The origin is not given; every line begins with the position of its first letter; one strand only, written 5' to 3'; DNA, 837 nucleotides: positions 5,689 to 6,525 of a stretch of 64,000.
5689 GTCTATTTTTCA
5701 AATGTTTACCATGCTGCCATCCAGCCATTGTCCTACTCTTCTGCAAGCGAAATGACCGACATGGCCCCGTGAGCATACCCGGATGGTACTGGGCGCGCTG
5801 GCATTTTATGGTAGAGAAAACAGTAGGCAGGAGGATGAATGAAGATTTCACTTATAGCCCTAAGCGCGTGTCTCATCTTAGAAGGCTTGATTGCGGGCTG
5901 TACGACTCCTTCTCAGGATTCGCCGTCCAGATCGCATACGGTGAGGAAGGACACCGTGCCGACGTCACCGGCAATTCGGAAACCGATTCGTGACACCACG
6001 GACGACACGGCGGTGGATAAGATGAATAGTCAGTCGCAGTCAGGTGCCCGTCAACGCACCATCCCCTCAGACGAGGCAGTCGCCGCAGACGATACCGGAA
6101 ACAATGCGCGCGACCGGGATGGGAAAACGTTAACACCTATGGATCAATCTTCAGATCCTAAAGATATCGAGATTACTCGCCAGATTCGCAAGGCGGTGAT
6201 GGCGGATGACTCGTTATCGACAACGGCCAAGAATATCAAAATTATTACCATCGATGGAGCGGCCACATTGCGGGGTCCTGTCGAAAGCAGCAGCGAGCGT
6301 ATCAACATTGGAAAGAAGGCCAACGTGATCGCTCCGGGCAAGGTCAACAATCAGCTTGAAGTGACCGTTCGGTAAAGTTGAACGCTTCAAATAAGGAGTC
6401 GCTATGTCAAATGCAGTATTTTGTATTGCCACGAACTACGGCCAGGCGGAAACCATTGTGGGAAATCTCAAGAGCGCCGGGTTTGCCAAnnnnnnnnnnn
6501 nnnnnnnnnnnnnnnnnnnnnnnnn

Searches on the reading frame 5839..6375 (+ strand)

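Call 35: search_protein_families(library=pfam, proteins=[window:5839-6375:+], max_evalue=0.001)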
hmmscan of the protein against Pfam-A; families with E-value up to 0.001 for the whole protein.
window:5839-6375:+ (178 aa): 1 family
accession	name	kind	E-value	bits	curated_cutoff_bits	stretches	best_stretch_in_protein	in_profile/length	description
PF04972.22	BON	-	1.4e-06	29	27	1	111-176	4-68/69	BON domain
